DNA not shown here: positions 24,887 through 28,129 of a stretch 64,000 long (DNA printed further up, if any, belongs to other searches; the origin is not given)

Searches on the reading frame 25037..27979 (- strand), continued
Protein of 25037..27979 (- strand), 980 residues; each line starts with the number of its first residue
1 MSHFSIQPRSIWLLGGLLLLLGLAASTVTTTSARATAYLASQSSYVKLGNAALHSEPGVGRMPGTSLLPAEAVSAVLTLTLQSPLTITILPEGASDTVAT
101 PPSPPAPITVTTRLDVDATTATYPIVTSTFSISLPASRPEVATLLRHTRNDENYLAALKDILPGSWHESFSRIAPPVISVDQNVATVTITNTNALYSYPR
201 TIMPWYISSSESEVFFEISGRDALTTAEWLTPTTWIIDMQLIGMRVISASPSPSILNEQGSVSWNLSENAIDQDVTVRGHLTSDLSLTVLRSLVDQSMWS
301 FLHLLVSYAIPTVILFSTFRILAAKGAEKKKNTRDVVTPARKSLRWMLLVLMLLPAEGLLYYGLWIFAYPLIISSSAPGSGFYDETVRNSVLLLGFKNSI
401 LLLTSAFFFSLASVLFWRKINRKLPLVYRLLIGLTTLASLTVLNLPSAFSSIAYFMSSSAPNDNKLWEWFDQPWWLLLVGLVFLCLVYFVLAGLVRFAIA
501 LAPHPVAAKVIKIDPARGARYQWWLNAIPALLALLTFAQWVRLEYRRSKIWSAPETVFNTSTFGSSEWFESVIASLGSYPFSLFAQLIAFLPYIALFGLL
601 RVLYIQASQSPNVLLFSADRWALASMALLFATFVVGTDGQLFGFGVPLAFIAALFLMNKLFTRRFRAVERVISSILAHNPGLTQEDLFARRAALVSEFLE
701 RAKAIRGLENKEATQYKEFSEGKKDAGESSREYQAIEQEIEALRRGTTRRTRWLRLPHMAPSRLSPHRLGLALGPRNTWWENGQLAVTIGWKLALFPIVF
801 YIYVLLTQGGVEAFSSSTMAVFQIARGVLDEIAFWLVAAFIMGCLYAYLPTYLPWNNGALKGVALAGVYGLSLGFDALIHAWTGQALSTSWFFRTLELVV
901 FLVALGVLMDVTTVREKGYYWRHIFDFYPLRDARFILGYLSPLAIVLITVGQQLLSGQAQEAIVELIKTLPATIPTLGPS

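Call 66: fold_search(model_id=the predicted structure, library=pdb)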
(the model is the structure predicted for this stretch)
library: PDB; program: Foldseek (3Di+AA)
matches with E <= 10: 476; with E <= 0.001: 0
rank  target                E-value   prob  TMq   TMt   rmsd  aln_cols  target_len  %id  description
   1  6s7o_E                5.1e-03  0.95  0.10  0.15  21.6       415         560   12  Cryo-EM structure of human oligosaccharyltransferase complex OST-A (released 2019-12-18)
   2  8pn9_E                8.5e-03  0.93  0.10  0.15  22.2       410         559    9  Structure of human oligosaccharyltransferase OST-A complex bound to NGI-1 (released 2024-05-08)
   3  3ei0_A                1.3e-02  0.77  0.08  0.19  24.6       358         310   11  Structure of the E221A mutant of the Gloebacter violaceus pentameric ligand gated ion channnel (GLIC) (released 2008-11-11)
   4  3uu3_C                1.4e-02  0.75  0.08  0.19  22.1       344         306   10  The GLIC pentameric Ligand-Gated Ion Channel Loop2-20' oxidized mutant in a locally-closed conformation (LC1 subtype) (released 2012-05-16)
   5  8b6l_O                1.7e-02  0.92  0.09  0.15  25.5       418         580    8  Subtomogram average of the human Sec61-TRAP-OSTA-translocon (released 2022-12-07)
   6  3ehz_A                1.9e-02  0.75  0.08  0.20  20.8       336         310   13  X-ray structure of the pentameric ligand gated ion channel of Gloebacter violaceus (GLIC) in a presumptive open confor (released 2008-11-11)
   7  5nkj_A                2.1e-02  0.47  0.08  0.16  20.1       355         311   11  X-ray structure of the N239C mutant of GLIC (released 2018-06-20)
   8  6hjx_D                2.4e-02  0.85  0.10  0.25  19.5       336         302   10  X-ray structure of a pentameric ligand gated ion channel from Erwinia chrysanthemi (ELIC) 7'C pore mutant (L238C) in c (released 2019-10-09)
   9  6ssi_E                3.0e-02  0.63  0.09  0.21  19.0       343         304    9  Structure of the pentameric ligand-gated ion channel ELIC in complex with a PAM nanobody (released 2020-02-12)
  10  3eoj                  3.4e-02  0.66  0.06  0.13  15.5       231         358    8  Fmo protein from Prosthecochloris Aestuarii 2K AT 1.3A Resolution (released 2009-05-12)
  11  9fti_A                3.5e-02  0.75  0.09  0.14  20.3       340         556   12  Open conformation of the pentameric ligand-gated ion channel, DeCLIC at pH 5 with 10mM EDTA (released 2024-09-11)
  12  5heh_A                3.5e-02  0.63  0.08  0.19  22.4       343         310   14  Pentameric ligand-gated ion channel GLIC mutant P246A (released 2016-03-02)
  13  4bcl                  4.1e-02  0.82  0.06  0.15  15.6       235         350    9  FMO protein from Prosthecochloris aestuarii 2K at Room Temperature (released 1998-09-16)
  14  6mez_A                4.1e-02  0.66  0.06  0.13  17.4       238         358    9  X-ray structure of the Fenna-Matthews-Olsen antenna complex from Prosthecochloris aestuarii (released 2019-03-13)
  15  5awr                  4.3e-02  0.51  0.06  0.17  14.8       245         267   13  Crystal structure of the SGIP1 mu homology domain in the P4212 space group (released 2016-07-06)
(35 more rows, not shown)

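Call 68: search_dna_similar(query=window:25037-27979:-, collection=plasmids, mode=protein, max_evalue=0.001)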
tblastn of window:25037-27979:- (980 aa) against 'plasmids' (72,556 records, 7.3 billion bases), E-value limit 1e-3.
Records with a match: 6; places in all: 6; records where one place covers at least 80% of the query: 0.
Best place of each record, by identity: <60% 6.
By first word of the organism name: Streptomyces 5; Mycobacterium 1.
By predicted mobility (MOB-suite, as given by PLSDB): mobilizable 4; non-mobilizable 2.
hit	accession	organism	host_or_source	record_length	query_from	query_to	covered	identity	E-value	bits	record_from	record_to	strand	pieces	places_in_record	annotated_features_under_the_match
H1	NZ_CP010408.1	Streptomyces vietnamensis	soil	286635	563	954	40%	25.1%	2e-7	63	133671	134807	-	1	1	DUF6185 family protein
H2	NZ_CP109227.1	Streptomyces albidoflavus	-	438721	715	957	25%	25.2%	2e-6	60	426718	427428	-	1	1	DUF6185 family protein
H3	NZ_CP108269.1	Streptomyces sp. NBC_00046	-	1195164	693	957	27%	23.1%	7e-6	58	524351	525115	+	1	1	record has no annotation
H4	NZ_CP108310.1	Streptomyces sp. NBC_00012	-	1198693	693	957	27%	23.1%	7e-6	58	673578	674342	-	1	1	record has no annotation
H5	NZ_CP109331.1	Streptomyces sp. NBC_01590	-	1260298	693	957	27%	23.1%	7e-6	58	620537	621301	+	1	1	record has no annotation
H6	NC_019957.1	Mycobacterium sp. JS623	-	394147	762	957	20%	29.9%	8e-14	84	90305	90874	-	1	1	DUF6185 family protein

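Call 69: find_encoding_contigs(protein=P0015, flank=10000, max_places=3)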
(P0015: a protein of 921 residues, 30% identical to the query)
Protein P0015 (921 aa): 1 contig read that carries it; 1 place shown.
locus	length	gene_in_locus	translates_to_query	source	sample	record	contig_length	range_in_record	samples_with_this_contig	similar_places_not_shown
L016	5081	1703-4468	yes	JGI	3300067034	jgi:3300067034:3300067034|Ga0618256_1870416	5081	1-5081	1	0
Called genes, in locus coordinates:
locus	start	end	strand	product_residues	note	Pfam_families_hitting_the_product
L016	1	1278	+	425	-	?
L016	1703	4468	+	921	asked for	PF19683:DUF6185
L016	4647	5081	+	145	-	?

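Call 70: get_annotated_region(hit=H1, flank=9000)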
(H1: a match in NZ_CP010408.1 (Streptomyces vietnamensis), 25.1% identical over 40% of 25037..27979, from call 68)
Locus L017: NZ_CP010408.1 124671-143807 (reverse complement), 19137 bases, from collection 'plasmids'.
description: Streptomyces vietnamensis strain GIMV4.0001 plasmid pSVL1, complete sequence
organism: Streptomyces vietnamensis (NCBI taxid 362257)
taxonomy: Bacteria; Actinomycetota; Actinomycetes; Kitasatosporales; Streptomycetaceae; Streptomyces; Streptomyces vietnamensis
host: -; source: soil; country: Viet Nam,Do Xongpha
typing (MOB-suite, as given by PLSDB): non-mobilizable; replicon rep_cluster_266
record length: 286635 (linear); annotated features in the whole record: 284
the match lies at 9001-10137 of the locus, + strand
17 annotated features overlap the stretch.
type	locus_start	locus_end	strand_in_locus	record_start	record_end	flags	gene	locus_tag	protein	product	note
CDS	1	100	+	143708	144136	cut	-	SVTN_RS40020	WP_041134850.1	hypothetical protein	-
CDS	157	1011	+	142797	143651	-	-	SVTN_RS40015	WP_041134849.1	IS5 family transposase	-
CDS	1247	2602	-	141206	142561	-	-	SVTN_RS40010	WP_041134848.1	VanZ family protein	GO:0071555 - cell wall organization [Evidence IEA]; GO:0046677 - response to antibiotic [Evidence IEA]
CDS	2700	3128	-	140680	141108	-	-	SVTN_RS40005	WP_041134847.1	hypothetical protein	-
CDS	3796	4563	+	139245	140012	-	-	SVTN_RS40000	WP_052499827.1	trypsin-like serine protease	GO:0006508 - proteolysis [Evidence IEA]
CDS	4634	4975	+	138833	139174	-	-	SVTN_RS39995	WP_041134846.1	hypothetical protein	-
CDS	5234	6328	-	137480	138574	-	-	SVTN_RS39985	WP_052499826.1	barstar family protein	-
CDS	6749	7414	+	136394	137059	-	-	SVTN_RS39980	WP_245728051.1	restriction endonuclease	-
CDS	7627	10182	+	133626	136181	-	-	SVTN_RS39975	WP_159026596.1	DUF6185 family protein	-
CDS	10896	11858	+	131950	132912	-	-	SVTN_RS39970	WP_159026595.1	ParA family protein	-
CDS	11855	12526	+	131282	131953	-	-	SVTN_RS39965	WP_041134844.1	hypothetical protein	-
CDS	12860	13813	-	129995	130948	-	-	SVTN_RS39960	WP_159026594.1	hypothetical protein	-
CDS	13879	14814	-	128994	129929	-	-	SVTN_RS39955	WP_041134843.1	ParA family protein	-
CDS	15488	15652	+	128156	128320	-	-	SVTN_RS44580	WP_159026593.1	hypothetical protein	-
CDS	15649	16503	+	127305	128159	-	-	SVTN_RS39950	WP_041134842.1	hypothetical protein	-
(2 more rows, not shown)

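Call 71: get_annotated_region(hit=H6, flank=9000)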
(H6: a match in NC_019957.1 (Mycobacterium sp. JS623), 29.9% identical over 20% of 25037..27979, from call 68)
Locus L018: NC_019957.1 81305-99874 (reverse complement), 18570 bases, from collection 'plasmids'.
description: Mycobacterium sp. JS623 plasmid pMYCSM01, complete sequence
organism: Mycobacterium sp. JS623 (NCBI taxid 212767)
taxonomy: Bacteria; Actinomycetota; Actinomycetes; Mycobacteriales; Mycobacteriaceae; Mycobacterium; Mycobacterium sp. JS623
host: -; source: -; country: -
typing (MOB-suite, as given by PLSDB): mobilizable; replicon rep_cluster_1586; relaxase MOBF
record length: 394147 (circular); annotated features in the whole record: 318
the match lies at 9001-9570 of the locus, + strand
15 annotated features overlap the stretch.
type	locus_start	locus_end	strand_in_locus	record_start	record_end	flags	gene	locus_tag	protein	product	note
CDS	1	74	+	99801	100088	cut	-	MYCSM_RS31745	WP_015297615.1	hypothetical protein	-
CDS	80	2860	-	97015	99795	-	-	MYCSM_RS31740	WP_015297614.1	TIR domain-containing protein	GO:0007165 - signal transduction [Evidence IEA]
CDS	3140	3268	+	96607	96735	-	-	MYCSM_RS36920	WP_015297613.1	TIR domain-containing protein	GO:0007165 - signal transduction [Evidence IEA]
CDS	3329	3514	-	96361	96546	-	-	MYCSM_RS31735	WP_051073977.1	hypothetical protein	-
CDS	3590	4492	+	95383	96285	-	-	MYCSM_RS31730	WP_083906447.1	hypothetical protein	-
CDS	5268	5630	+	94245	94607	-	-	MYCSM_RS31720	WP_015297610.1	limonene-1,2-epoxide hydrolase family protein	-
CDS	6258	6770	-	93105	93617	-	-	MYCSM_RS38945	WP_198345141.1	hypothetical protein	-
CDS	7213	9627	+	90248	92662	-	-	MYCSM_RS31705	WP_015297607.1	DUF6185 family protein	-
CDS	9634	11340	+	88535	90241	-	-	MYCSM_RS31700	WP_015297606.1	ABC transporter family substrate-binding protein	-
CDS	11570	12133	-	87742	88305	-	-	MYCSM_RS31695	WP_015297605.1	hypothetical protein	-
CDS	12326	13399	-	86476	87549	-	-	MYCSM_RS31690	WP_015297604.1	DUF2235 domain-containing protein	-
CDS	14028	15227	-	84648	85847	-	-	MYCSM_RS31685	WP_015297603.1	hypothetical protein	-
CDS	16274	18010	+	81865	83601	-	-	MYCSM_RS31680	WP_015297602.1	phage tail sheath C-terminal domain-containing protein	-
CDS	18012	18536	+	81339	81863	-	-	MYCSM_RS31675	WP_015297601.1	phage tail protein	-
CDS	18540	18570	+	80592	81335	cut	-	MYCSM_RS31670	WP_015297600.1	hypothetical protein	-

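Call 72: get_annotated_region(hit=H2, flank=9000)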
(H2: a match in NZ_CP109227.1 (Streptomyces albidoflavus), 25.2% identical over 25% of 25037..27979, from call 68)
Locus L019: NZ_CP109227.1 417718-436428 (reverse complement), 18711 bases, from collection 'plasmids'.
description: Streptomyces albidoflavus strain NBC 01671 plasmid unnamed1, complete sequence
organism: Streptomyces albidoflavus (NCBI taxid 1886)
taxonomy: Bacteria; Actinomycetota; Actinomycetes; Kitasatosporales; Streptomycetaceae; Streptomyces; Streptomyces albidoflavus
host: -; source: -; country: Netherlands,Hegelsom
typing (MOB-suite, as given by PLSDB): non-mobilizable; replicon rep_cluster_1910,rep_cluster_43
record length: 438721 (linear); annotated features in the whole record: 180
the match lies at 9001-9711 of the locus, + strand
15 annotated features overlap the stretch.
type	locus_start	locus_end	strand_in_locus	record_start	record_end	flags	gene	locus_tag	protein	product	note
CDS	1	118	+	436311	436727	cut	-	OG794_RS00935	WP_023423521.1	MarR family transcriptional regulator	-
CDS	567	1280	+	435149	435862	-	-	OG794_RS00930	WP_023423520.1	DUF4145 domain-containing protein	-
CDS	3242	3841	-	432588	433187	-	-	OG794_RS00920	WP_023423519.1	hypothetical protein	-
CDS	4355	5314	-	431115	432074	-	-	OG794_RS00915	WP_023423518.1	hypothetical protein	-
CDS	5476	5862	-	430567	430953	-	-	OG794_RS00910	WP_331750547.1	hypothetical protein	-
CDS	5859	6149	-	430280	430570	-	-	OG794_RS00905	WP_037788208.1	DUF6247 family protein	-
CDS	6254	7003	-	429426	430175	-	-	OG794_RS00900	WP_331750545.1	transposase family protein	-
CDS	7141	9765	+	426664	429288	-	-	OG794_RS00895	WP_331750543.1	DUF6185 family protein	-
CDS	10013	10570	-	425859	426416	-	-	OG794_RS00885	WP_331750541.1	XRE family transcriptional regulator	-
CDS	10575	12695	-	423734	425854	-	-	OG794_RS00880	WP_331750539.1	helix-turn-helix transcriptional regulator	-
CDS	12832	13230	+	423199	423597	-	-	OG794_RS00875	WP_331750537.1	hypothetical protein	-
CDS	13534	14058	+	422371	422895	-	-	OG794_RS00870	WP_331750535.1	hypothetical protein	-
CDS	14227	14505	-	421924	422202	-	-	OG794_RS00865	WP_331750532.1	hypothetical protein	-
CDS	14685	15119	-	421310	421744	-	-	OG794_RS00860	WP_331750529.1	hypothetical protein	-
CDS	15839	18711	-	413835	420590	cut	-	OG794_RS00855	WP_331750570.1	polymorphic toxin-type HINT domain-containing protein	-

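Call 78: search_dna_similar(query=window:25037-27979:-, collection=phages, mode=protein, max_evalue=0.01)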
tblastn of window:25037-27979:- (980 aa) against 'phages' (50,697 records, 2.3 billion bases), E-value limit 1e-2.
No match.

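Call 79: search_protein_families(library=phrogs, proteins=[window:25037-27979:-], max_evalue=0.01)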
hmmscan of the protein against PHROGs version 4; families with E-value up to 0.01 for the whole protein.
window:25037-27979:- (980 aa): 0 families

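Call 82: search_dna_similar(query=L017:7627-10182:+, collection=plasmids, mode=protein, max_evalue=0.00001, max_rows=40)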
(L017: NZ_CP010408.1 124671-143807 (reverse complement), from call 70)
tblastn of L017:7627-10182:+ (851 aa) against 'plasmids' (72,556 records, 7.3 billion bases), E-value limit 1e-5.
Records with a match: 8; places in all: 8; records where one place covers at least 80% of the query: 8.
Best place of each record, by identity: >=99% 1; <60% 7.
By first word of the organism name: Streptomyces 8.
By predicted mobility (MOB-suite, as given by PLSDB): non-mobilizable 4; mobilizable 4.
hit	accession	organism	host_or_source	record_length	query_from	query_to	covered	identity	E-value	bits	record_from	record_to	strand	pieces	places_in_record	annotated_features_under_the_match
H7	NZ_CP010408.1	Streptomyces vietnamensis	soil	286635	16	837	97%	100.0%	0e+0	1516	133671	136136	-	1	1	DUF6185 family protein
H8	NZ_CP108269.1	Streptomyces sp. NBC_00046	-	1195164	16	837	97%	42.2%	2e-149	494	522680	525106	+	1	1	record has no annotation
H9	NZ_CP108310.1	Streptomyces sp. NBC_00012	-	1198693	16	837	97%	42.2%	2e-149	494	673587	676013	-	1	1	record has no annotation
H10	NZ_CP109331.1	Streptomyces sp. NBC_01590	-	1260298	16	837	97%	42.2%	2e-149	494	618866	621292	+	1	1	record has no annotation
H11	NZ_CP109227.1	Streptomyces albidoflavus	-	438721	16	837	88%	42.3%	1e-99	504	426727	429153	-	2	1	DUF6185 family protein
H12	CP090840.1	Streptomyces viridifaciens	Whole organism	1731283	16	837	84%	34.9%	6e-68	354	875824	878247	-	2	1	DUF6185 family protein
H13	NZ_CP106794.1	Streptomyces cynarae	microorganism,rhizosphere soil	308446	16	834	86%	30.5%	1e-47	278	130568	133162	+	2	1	DUF6185 family protein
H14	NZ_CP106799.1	Streptomyces sp. HUAS 15-9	microorganism,rhizosphere soil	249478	16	837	81%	30.6%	1e-47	288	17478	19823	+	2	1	DUF6185 family protein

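Call 83: get_annotated_region(hit=H12, flank=8000)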
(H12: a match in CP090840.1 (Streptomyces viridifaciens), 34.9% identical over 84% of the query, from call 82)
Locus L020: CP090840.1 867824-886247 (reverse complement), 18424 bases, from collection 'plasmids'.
description: Streptomyces viridifaciens strain DSM 40239 plasmid pKVP1, complete sequence
organism: Streptomyces viridifaciens (NCBI taxid 48665)
taxonomy: Bacteria; Actinomycetota; Actinomycetes; Kitasatosporales; Streptomycetaceae; Streptomyces; Streptomyces viridifaciens
host: -; source: Whole organism; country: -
typing (MOB-suite, as given by PLSDB): mobilizable; relaxase MOBP
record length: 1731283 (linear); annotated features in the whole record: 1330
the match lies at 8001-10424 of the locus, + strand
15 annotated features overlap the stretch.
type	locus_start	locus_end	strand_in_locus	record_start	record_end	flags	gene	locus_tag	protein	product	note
CDS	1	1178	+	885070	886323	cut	-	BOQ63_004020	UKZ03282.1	alpha/beta fold hydrolase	-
CDS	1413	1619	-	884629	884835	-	-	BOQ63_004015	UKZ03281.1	hypothetical protein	-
CDS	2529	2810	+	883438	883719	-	-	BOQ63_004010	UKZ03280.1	MerR family transcriptional regulator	-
CDS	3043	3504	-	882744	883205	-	-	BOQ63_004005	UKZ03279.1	hypothetical protein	-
CDS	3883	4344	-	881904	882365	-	-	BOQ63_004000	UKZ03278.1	hypothetical protein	-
CDS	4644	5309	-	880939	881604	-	-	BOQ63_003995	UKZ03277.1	hypothetical protein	-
CDS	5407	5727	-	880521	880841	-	-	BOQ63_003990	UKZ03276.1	hypothetical protein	-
CDS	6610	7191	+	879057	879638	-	-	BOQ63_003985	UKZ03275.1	PASTA domain-containing protein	-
CDS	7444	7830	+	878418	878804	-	-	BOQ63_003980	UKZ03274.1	hypothetical protein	-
CDS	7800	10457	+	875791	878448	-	-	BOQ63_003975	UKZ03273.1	DUF6185 family protein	-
CDS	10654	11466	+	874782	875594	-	-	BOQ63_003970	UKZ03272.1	C1 family peptidase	-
CDS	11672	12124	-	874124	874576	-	-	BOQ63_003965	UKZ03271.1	hypothetical protein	-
CDS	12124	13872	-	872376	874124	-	-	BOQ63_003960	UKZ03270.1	amidase domain-containing protein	-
CDS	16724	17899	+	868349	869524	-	-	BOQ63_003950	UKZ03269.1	glutathione-independent formaldehyde dehydrogenase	-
CDS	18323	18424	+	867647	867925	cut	-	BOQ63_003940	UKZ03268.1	hypothetical protein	-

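Call 84: get_annotated_region(hit=H13, flank=8000)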
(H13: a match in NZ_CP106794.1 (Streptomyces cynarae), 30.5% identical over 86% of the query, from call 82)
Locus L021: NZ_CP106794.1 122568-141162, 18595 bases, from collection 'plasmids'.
description: Streptomyces cynarae strain HUAS 13-4 plasmid punmamed2, complete sequence
organism: Streptomyces cynarae (NCBI taxid 2981134)
taxonomy: Bacteria; Actinomycetota; Actinomycetes; Kitasatosporales; Streptomycetaceae; Streptomyces; Streptomyces cynarae
host: -; source: microorganism,rhizosphere soil; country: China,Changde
typing (MOB-suite, as given by PLSDB): non-mobilizable
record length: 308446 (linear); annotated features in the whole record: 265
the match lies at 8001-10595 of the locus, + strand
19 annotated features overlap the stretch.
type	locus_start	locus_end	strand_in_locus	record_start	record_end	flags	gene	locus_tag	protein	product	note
CDS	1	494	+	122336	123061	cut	-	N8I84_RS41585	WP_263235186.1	XRE family transcriptional regulator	-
CDS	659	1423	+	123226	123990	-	-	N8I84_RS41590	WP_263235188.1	hypothetical protein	-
CDS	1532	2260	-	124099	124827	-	-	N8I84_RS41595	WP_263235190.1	A24 family peptidase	-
CDS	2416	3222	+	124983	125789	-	-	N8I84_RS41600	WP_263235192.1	hypothetical protein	-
CDS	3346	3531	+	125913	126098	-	-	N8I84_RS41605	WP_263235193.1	hypothetical protein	-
CDS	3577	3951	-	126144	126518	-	-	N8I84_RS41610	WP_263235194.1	fic family toxin-antitoxin system, toxin component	-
CDS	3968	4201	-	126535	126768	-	-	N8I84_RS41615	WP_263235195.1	hypothetical protein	-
CDS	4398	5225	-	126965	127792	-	-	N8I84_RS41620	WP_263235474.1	MarR family transcriptional regulator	-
CDS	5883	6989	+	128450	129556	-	-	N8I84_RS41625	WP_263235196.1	hypothetical protein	-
CDS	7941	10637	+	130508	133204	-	-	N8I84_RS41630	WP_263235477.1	DUF6185 family protein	-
CDS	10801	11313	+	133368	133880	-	-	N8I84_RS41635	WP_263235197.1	hypothetical protein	-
CDS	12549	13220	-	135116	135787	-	-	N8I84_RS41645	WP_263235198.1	hypothetical protein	-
CDS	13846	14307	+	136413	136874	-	-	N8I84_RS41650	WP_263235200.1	hypothetical protein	-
CDS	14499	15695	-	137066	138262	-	-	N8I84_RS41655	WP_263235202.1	FG-GAP-like repeat-containing protein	-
CDS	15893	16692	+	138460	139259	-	-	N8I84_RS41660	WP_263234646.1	IS5 family transposase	-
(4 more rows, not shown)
